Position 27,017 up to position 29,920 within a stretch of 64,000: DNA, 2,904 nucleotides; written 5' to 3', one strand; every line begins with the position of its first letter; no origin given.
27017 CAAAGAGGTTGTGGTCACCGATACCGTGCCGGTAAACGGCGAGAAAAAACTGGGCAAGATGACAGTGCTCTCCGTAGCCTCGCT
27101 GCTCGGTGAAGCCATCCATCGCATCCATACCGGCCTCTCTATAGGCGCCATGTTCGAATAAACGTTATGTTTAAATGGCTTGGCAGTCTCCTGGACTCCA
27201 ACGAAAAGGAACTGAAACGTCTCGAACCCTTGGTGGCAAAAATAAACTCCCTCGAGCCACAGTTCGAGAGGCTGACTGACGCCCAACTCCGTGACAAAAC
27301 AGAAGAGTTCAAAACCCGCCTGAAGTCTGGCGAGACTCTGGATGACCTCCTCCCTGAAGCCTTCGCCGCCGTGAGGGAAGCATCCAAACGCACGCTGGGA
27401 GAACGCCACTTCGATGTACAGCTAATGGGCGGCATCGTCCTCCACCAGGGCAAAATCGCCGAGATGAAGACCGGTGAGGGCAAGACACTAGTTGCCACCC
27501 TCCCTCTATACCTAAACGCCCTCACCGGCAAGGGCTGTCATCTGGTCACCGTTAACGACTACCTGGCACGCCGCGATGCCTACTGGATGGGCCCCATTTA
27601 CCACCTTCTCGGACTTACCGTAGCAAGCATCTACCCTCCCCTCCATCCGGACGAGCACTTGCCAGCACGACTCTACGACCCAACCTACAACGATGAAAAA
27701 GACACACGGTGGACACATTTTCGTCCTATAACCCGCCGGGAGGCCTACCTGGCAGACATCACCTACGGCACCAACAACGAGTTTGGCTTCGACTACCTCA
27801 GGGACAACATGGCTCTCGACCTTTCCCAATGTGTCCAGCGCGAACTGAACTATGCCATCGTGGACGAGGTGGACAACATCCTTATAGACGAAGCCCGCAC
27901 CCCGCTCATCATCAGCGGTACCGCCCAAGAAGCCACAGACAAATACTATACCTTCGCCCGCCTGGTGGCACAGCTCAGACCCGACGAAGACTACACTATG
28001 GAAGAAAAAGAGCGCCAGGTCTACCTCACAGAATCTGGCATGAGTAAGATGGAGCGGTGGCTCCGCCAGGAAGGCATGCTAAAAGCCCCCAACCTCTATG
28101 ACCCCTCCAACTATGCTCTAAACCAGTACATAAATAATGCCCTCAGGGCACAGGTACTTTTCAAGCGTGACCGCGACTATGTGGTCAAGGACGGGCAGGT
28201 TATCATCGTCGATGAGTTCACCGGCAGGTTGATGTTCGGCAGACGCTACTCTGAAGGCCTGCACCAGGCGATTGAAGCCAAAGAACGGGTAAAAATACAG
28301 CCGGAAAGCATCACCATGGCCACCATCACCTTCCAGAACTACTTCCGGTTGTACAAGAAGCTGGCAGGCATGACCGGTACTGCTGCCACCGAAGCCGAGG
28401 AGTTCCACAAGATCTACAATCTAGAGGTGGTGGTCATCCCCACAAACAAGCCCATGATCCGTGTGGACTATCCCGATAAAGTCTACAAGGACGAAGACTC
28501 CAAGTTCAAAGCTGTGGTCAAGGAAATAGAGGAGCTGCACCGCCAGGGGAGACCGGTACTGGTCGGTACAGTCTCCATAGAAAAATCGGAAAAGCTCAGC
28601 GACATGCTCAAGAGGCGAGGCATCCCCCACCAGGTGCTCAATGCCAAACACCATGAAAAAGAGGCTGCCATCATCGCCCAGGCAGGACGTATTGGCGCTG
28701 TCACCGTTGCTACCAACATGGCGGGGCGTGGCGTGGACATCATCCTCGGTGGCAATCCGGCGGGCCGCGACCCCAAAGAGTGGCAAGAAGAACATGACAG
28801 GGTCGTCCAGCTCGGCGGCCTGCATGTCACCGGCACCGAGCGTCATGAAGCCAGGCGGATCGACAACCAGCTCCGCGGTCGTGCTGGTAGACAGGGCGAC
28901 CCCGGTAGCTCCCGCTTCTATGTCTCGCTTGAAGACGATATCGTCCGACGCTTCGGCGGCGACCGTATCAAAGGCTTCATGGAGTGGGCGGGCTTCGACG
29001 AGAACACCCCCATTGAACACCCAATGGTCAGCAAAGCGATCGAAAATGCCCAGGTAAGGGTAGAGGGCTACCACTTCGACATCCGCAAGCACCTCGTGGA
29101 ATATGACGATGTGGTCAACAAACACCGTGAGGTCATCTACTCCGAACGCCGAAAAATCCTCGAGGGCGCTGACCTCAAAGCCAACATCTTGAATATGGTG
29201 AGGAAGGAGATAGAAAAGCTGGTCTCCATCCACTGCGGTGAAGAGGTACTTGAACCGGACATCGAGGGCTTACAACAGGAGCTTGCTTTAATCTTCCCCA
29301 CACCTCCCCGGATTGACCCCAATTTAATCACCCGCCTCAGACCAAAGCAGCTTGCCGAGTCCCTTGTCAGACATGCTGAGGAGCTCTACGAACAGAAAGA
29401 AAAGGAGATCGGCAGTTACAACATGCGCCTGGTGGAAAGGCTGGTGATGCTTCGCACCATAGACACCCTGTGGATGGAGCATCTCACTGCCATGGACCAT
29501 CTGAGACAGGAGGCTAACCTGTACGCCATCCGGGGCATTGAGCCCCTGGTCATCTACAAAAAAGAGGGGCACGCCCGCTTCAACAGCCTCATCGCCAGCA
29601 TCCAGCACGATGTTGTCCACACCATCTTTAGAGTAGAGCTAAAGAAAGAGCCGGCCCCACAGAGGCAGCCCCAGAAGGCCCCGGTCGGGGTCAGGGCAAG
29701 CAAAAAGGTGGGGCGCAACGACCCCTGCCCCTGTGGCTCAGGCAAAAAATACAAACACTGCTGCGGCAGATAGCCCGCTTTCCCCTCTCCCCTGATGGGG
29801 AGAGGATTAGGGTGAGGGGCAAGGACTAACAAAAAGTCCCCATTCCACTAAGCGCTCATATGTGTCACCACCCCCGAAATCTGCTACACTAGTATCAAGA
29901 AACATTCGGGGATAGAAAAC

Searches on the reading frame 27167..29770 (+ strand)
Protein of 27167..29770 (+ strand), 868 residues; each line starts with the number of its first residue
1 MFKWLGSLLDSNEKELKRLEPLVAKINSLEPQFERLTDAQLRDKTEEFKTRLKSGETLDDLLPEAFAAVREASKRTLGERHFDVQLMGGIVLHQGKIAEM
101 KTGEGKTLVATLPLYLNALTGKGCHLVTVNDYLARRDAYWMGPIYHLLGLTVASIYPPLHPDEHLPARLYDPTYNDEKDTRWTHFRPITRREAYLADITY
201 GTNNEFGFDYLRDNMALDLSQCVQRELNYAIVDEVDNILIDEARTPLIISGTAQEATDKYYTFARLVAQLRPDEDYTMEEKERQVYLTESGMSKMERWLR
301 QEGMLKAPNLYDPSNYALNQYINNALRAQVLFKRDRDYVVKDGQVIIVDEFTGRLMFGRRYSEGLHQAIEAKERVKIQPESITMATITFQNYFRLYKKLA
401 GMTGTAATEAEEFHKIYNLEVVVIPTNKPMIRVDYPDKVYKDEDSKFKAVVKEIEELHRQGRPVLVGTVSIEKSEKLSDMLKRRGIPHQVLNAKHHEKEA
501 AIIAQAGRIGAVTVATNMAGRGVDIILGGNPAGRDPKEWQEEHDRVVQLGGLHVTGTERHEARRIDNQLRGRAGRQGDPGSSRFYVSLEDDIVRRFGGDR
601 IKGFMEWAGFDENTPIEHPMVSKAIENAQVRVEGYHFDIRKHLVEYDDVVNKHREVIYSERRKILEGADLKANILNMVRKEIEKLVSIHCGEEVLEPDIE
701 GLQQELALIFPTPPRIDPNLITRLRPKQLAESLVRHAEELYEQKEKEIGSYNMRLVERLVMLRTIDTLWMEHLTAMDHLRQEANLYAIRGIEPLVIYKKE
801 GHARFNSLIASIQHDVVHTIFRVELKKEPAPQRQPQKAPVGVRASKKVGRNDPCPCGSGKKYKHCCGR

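Call 63: search_protein_families(library=pfam, proteins=[window:27167-29770:+], max_evalue=0.00001)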
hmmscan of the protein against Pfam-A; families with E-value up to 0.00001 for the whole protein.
window:27167-29770:+ (868 aa): 5 families
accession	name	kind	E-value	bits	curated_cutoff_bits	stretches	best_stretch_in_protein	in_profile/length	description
PF07517.20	SecA_DEAD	-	6.9e-127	423.1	24.6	1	10-414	7-290/290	SecA DEAD-like domain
PF21090.3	P-loop_SecA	-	1e-83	280.4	27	1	429-612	1-204/205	SecA P-loop domain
PF07516.18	SecA_SW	-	3.6e-61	207.1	26.7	1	615-824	1-200/200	SecA Wing and Scaffold domain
PF01043.26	SecA_PP_bind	-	3.6e-41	140.6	23.5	1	256-370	2-110/110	SecA preprotein cross-linking domain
PF02810.21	SEC-C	-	2.3e-10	40.5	20.4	1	850-868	1-19/19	SEC-C motif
